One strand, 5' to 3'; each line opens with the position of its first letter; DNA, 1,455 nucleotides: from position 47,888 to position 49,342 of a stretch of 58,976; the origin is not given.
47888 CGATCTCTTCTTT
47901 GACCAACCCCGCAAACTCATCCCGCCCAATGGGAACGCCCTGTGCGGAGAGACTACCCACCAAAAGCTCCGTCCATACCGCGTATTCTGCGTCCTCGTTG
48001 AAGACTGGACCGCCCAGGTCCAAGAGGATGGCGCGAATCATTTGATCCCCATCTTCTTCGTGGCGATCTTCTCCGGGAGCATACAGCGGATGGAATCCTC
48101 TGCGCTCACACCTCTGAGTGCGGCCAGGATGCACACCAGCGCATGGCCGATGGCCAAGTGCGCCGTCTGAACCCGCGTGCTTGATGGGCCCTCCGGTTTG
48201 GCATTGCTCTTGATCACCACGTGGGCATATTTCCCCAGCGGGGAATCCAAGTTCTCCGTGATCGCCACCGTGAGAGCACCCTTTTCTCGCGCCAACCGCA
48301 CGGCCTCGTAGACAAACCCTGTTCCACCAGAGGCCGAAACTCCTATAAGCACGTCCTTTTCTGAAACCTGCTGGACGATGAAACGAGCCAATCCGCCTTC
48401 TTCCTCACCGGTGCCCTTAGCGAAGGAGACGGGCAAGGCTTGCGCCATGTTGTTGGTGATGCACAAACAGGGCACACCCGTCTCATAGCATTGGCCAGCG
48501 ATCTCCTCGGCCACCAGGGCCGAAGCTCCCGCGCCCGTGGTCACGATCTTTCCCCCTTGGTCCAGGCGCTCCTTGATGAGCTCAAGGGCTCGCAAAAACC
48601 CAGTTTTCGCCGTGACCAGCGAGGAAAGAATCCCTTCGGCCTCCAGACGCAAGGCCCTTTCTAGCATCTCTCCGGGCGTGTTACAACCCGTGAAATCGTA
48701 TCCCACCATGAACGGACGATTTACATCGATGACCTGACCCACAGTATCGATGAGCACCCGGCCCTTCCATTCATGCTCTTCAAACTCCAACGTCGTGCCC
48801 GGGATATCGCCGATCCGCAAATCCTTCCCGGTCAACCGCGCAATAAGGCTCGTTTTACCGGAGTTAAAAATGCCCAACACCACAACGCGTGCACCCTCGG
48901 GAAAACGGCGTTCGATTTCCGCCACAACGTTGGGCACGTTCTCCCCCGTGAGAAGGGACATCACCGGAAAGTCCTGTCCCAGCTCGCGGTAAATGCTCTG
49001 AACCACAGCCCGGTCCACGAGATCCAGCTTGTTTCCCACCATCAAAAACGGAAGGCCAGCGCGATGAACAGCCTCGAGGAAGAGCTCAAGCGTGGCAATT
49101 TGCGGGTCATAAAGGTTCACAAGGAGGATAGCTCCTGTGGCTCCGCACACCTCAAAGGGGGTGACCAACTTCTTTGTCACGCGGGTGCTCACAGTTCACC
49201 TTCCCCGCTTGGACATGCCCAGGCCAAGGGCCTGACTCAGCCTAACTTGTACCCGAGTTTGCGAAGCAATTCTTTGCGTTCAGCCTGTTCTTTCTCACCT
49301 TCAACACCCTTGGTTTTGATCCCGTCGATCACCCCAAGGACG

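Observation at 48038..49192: Circularly permuted GTPase fused to a MurQ-like SIS phosphosugar-binding domain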

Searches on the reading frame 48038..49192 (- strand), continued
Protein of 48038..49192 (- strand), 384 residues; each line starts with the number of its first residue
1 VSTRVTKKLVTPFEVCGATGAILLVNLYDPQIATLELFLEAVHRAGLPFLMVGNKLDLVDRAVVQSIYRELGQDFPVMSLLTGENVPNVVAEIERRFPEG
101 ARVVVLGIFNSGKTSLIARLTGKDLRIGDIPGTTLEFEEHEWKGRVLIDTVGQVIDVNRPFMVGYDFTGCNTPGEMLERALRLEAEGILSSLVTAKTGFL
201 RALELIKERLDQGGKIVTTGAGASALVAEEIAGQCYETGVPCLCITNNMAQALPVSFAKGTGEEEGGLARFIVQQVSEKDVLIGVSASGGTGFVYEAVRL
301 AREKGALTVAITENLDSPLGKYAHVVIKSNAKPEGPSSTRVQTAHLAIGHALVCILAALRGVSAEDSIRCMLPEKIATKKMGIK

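Call 81: find_encoding_contigs(protein=P0118, flank=10000, max_places=1)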
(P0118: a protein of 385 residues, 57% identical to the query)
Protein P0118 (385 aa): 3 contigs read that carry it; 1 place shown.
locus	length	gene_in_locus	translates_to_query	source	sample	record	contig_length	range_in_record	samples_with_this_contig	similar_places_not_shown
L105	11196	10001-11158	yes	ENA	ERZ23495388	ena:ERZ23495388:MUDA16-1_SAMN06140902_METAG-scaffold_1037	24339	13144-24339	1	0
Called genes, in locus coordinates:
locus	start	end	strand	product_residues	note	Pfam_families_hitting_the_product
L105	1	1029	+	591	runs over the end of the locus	PF00664:ABC_membrane, PF00005:ABC_tran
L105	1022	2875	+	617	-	PF00664:ABC_membrane, PF13401:AAA_22 (faint), PF00004:AAA (faint), PF00005:ABC_tran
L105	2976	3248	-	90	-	PF00004:AAA (weak)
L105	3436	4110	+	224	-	-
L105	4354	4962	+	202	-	PF00440:TetR_N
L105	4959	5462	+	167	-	-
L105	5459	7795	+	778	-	PF03176:MMPL, PF00873:ACR_tran, PF02460:Patched (weak), PF12349:Sterol-sensing (weak), PF00873:ACR_tran, PF03176:MMPL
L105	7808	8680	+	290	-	PF07044:DUF1329 (faint), PF17131:TP_0789-like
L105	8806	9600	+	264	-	PF01925:TauE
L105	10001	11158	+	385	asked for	PF01926:MMR_HSR1, PF02421:FeoB_N (weak), PF13580:SIS_2, PF01380:SIS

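Call 83: find_related_loci(query=A1, collection=viral_contigs, flank=5000)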
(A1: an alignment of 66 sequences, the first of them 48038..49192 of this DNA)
Query A1 (384 aa) in viral_contigs; peptide patterns used: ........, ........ (x = any residue, [..] = any of these).
41 stretches matched a pattern; 1 encode a relative of the query (tblastn E <= 1e-3); 1 distinct loci.
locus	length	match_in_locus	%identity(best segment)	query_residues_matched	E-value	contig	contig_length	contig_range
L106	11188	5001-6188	46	4-384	1e-107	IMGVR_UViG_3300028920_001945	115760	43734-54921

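Call 84: search_protein_families(library=padloc, proteins=[window:48038-49192:-], max_evalue=0.001)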
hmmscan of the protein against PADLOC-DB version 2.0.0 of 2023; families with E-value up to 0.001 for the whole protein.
window:48038-49192:- (384 aa): 1 family
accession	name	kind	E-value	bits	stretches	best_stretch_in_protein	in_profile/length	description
PDLC03839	LeoA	-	8.6e-09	33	1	101-150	58-110/559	-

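Call 86: search_protein_families(library=pfam, proteins=[L106:2643-3566:+, L106:3563-4456:+, L106:4420-4998:+, L106:4998-6191:+, L106:6191-6550:+, L106:6547-7446:+, L106:7443-8150:+, L106:8147-9391:+, L106:9404-10393:+, L106:1586-2107:+], max_evalue=0.0001)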
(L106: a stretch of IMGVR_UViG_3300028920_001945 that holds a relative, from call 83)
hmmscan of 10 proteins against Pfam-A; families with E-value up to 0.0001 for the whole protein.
L106:2643-3566:+ (307 aa): 6 families
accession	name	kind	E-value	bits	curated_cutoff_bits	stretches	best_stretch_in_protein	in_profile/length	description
PF01370.27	Epimerase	-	5.4e-36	124.6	20.9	1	6-217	1-231/240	NAD dependent epimerase/dehydratase family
PF16363.11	GDP_Man_Dehyd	-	8.6e-27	94.9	27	1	8-238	2-262/332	GDP-mannose 4,6 dehydratase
PF01073.25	3Beta_HSD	-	4.7e-11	42.7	22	1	7-204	1-222/280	3-beta hydroxysteroid dehydrogenase/isomerase family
PF04321.23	RmlD_sub_bind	-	1.8e-05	24.4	27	1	5-242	2-231/287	RmlD substrate binding domain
PF02719.21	Polysacc_synt_2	-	2.5e-05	24.1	20.2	0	57-187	75-194/293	Polysaccharide biosynthesis protein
PF07993.18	NAD_binding_4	-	5e-05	23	20.1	0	58-131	87-157/258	Male sterility protein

L106:3563-4456:+ (297 aa): 0 families

L106:4420-4998:+ (192 aa): 2 families
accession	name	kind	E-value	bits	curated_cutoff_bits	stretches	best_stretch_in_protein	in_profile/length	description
PF13578.12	Methyltransf_24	-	2.3e-15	57.8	26.3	1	34-148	1-105/105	Methyltransferase domain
PF05711.17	TylF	-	1.4e-05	25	23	1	34-182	96-259/264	Macrocin-O-methyltransferase (TylF)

L106:4998-6191:+ (397 aa): 7 families
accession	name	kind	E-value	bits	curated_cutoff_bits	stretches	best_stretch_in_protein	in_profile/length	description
PF01380.27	SIS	-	3.5e-11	43.5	25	1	279-366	41-129/131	SIS domain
PF01926.29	MMR_HSR1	-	1.7e-10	41.4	21.9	1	101-219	1-100/113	50S ribosome-binding GTPase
PF13580.11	SIS_2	-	2.9e-10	40.7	27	1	204-325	13-137/138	SIS domain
PF03193.22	RsgA_GTPase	-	4.7e-10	40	30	1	17-129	24-137/174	RsgA GTPase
PF02421.24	FeoB_N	-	1.2e-08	35.1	27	1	101-140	2-41/156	Ferrous iron transport protein B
PF00009.33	GTP_EFTU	-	2.5e-06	27.6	26.5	0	16-96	93-184/188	Elongation factor Tu GTP binding domain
PF00350.29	Dynamin_N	-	5.9e-05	23.6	27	1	102-141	1-40/168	Dynamin family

L106:6191-6550:+ (119 aa): 3 families
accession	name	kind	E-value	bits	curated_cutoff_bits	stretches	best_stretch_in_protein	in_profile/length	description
PF00583.31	Acetyltransf_1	-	1.7e-06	28.7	20.7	1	35-108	46-116/116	Acetyltransferase (GNAT) family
PF13508.13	Acetyltransf_7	-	1.7e-05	25.6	27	1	32-110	13-84/84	Acetyltransferase (GNAT) domain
PF08445.16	FR47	-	4.1e-05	23.9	22.1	1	39-111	9-80/86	FR47-like protein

L106:6547-7446:+ (299 aa): 2 families
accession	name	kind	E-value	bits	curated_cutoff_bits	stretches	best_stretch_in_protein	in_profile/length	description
PF13692.12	Glyco_trans_1_4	-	1.9e-11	44.9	27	1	166-254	35-125/142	Glycosyl transferases group 1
PF00534.26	Glycos_transf_1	-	2.5e-05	24.3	26.4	0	145-247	17-130/172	Glycosyl transferases group 1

L106:7443-8150:+ (235 aa): 3 families
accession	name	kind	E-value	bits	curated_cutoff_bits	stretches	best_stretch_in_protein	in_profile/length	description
PF00483.29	NTP_transferase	-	2.6e-31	109.5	21.2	1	4-208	2-213/245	Nucleotidyl transferase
PF12804.13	NTP_transf_3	-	6.4e-13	49.6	27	1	4-117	1-107/160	MobA-like NTP transferase domain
PF01128.25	IspD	-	2.4e-06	27.9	27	1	4-54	3-51/221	2-C-methyl-D-erythritol 4-phosphate cytidylyltransferase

L106:8147-9391:+ (414 aa): 2 families
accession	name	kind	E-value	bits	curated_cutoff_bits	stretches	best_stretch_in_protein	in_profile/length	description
PF04055.27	Radical_SAM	-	2e-16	61.1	29.5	1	184-338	4-165/166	Radical SAM superfamily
PF02310.24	B12-binding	-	1.5e-11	44.6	32.1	1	29-125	11-112/121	B12 binding domain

L106:9404-10393:+ (329 aa): 6 families
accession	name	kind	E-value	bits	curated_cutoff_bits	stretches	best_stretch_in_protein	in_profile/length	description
PF01370.27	Epimerase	-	9.6e-41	140.2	20.9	1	4-247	2-240/240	NAD dependent epimerase/dehydratase family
PF16363.11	GDP_Man_Dehyd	-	1.1e-35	124.1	27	1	5-274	2-275/332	GDP-mannose 4,6 dehydratase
PF07993.18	NAD_binding_4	-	1e-12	48.3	20.1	1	5-193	1-216/258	Male sterility protein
PF01073.25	3Beta_HSD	-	1.1e-12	48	22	1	4-165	1-158/280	3-beta hydroxysteroid dehydrogenase/isomerase family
PF04321.23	RmlD_sub_bind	-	9e-12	45.1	27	1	1-269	1-235/287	RmlD substrate binding domain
PF02719.21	Polysacc_synt_2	-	6.1e-11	42.5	20.2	1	4-268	2-255/293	Polysaccharide biosynthesis protein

L106:1586-2107:+ (173 aa): 0 families

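Call 91: find_encoding_contigs(protein=P0131, flank=5000, max_places=3)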
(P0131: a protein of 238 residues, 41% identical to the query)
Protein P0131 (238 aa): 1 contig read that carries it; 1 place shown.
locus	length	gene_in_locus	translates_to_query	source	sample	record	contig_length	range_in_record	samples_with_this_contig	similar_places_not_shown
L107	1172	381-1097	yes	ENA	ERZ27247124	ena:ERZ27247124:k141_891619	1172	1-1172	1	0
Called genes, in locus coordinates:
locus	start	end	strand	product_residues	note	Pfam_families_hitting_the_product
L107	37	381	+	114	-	PF01242:PTPS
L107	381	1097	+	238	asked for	PF13580:SIS_2, PF01380:SIS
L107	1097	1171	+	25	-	?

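Call 92: find_encoding_contigs(protein=P0139, flank=5000, max_places=3)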
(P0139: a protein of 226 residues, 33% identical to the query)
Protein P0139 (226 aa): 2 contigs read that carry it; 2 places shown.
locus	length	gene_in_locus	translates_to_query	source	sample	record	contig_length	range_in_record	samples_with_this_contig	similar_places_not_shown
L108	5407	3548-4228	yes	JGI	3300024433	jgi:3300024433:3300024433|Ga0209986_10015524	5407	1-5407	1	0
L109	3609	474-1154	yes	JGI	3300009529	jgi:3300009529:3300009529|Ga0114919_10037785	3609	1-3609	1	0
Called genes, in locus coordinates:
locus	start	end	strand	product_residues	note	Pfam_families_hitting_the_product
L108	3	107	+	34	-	?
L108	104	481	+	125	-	-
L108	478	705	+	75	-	-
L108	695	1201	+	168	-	-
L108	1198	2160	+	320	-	PF04055:Radical_SAM, PF11946:DUF3463 (weak)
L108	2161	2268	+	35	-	-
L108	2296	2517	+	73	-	-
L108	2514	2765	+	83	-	-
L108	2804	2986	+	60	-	-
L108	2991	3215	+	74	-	-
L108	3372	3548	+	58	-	-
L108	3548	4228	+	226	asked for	PF13580:SIS_2, PF01380:SIS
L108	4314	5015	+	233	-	PF06508:QueC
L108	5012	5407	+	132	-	?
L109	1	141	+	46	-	?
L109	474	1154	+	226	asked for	PF13580:SIS_2, PF01380:SIS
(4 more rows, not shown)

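Call 93: find_encoding_contigs(protein=P0136, flank=5000, max_places=3)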
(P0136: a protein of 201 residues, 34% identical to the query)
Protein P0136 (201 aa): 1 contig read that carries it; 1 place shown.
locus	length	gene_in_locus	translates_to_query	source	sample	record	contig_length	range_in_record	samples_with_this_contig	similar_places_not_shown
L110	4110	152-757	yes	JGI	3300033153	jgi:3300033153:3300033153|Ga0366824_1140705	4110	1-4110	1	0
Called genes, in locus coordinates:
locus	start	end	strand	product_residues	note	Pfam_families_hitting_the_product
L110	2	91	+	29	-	?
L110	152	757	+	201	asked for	PF03193:RsgA_GTPase (weak), PF01926:MMR_HSR1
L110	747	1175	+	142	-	PF01380:SIS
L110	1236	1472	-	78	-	-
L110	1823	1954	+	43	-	-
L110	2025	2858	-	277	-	PF01145:Band_7, PF13421:Band_7_1 (weak)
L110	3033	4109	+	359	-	?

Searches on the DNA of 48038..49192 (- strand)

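Call 38: search_rna_families(sources=[L093, L089, L067, L097, L074, L099, L096, L038], threshold=gathering)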
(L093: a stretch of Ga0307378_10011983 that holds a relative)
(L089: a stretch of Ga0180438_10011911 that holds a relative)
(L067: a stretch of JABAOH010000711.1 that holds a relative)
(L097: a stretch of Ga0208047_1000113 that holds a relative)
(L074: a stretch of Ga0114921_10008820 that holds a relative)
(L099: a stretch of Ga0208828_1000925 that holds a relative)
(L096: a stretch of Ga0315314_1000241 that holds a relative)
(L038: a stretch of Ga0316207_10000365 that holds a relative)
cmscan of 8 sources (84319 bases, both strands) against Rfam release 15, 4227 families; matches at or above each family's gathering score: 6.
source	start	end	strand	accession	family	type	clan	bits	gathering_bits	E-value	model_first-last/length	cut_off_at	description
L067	544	780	+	RF00234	glmS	Cis-reg; riboswitch;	-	59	37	6.1e-11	1-167/167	no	glmS glucosamine-6-phosphate activated ribozyme aptamer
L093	5667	5891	+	RF00234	glmS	Cis-reg; riboswitch;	-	54.3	37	1.2e-09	1-167/167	no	glmS glucosamine-6-phosphate activated ribozyme aptamer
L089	2206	2430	+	RF00234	glmS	Cis-reg; riboswitch;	-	49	37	3.1e-08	1-167/167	no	glmS glucosamine-6-phosphate activated ribozyme aptamer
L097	7281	7389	+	RF00005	tRNA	Gene; tRNA;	CL00001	44.5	29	4.3e-06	1-71/71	no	tRNA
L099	4877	4985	+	RF00005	tRNA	Gene; tRNA;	CL00001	44.5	29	4.3e-06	1-71/71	no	tRNA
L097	2100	2207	-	RF00005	tRNA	Gene; tRNA;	CL00001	42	29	2.1e-05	1-71/71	no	tRNA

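Call 42: search_rna_families(sources=[L046, L075, L042, L011, L035, L080, L043, L102, L014, L091, L085, L069, L058, L087], threshold=gathering)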
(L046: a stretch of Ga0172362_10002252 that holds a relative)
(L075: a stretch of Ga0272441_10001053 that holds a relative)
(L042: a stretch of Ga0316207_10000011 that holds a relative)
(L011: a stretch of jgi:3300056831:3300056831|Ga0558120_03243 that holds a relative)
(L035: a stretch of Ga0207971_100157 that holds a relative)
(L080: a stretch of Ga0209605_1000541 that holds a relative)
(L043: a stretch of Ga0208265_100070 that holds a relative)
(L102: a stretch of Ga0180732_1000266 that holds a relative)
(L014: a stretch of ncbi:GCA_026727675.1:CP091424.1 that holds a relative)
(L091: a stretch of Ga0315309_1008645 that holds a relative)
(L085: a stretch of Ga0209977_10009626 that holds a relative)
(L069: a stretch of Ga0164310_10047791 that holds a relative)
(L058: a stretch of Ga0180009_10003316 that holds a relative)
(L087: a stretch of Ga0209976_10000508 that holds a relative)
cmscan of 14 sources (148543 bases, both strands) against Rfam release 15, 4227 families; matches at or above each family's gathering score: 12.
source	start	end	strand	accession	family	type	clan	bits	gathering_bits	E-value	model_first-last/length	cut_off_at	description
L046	5782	5854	+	RF00005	tRNA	Gene; tRNA;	CL00001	73.3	29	9.2e-14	1-71/71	no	tRNA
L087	5002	5075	-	RF00005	tRNA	Gene; tRNA;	CL00001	73.2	29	9.8e-14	1-71/71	no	tRNA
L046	5895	5966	+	RF00005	tRNA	Gene; tRNA;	CL00001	70.9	29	4.2e-13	1-71/71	no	tRNA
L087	4866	4937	-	RF00005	tRNA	Gene; tRNA;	CL00001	66.4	29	7e-12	1-71/71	no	tRNA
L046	8843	8915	+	RF00005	tRNA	Gene; tRNA;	CL00001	66.1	29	8.7e-12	1-71/71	no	tRNA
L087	7274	7347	-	RF00005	tRNA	Gene; tRNA;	CL00001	65.6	29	1.1e-11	1-71/71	no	tRNA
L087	7166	7236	-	RF00005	tRNA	Gene; tRNA;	CL00001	65.4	29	1.4e-11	1-71/71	no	tRNA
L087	7368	7451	-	RF00005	tRNA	Gene; tRNA;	CL00001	58.3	29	1.2e-09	1-71/71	no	tRNA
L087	5736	5934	+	RF00234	glmS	Cis-reg; riboswitch;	-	51.4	37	1.2e-08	1-167/167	no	glmS glucosamine-6-phosphate activated ribozyme aptamer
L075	5693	5907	+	RF00234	glmS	Cis-reg; riboswitch;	-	48.1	37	9.6e-08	1-167/167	no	glmS glucosamine-6-phosphate activated ribozyme aptamer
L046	7694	7822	+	RF00557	L10_leader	Cis-reg; leader;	-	45.4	44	0.001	1-138/138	no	Ribosomal protein L10 leader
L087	7455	7513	-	RF00005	tRNA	Gene; tRNA;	CL00001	37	29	0.00087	13-71/71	5'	tRNA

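Call 77: search_rna_families(source=L081, start=5500, end=6100, threshold=gathering, show_alignments=1)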
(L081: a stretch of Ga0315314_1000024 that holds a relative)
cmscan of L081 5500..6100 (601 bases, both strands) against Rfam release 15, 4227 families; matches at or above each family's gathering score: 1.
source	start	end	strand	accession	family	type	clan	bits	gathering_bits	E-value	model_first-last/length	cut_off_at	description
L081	5682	5891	+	RF00234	glmS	Cis-reg; riboswitch;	-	62.4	37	5.1e-14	1-167/167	no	glmS glucosamine-6-phosphate activated ribozyme aptamer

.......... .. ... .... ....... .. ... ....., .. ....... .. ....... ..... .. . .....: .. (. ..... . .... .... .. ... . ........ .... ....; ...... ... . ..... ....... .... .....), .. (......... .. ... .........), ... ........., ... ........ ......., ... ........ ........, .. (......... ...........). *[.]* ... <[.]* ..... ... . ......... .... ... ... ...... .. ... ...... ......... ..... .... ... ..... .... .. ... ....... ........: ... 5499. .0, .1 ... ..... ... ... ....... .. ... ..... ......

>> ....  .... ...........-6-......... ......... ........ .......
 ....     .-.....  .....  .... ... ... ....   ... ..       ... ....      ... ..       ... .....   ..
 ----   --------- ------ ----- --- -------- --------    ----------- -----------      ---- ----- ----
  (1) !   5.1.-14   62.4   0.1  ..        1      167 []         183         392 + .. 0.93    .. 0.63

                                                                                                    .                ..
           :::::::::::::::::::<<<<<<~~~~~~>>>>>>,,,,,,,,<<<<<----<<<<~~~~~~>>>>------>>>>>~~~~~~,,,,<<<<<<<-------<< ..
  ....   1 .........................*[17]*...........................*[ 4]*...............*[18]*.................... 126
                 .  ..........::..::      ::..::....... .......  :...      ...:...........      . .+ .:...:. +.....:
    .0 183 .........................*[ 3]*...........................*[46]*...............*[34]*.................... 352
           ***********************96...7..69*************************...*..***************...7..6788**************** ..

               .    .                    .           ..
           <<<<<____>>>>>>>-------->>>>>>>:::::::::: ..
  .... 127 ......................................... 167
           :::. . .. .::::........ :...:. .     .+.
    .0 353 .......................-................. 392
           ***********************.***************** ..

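Call 89: search_rna_families(source=L097, start=7200, end=7450, threshold=gathering, show_alignments=1)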
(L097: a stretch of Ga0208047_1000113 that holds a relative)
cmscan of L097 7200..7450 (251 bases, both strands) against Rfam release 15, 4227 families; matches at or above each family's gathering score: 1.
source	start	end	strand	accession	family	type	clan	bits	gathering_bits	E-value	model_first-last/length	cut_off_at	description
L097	7281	7389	+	RF00005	tRNA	Gene; tRNA;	CL00001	44.5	29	1.3e-08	1-71/71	no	tRNA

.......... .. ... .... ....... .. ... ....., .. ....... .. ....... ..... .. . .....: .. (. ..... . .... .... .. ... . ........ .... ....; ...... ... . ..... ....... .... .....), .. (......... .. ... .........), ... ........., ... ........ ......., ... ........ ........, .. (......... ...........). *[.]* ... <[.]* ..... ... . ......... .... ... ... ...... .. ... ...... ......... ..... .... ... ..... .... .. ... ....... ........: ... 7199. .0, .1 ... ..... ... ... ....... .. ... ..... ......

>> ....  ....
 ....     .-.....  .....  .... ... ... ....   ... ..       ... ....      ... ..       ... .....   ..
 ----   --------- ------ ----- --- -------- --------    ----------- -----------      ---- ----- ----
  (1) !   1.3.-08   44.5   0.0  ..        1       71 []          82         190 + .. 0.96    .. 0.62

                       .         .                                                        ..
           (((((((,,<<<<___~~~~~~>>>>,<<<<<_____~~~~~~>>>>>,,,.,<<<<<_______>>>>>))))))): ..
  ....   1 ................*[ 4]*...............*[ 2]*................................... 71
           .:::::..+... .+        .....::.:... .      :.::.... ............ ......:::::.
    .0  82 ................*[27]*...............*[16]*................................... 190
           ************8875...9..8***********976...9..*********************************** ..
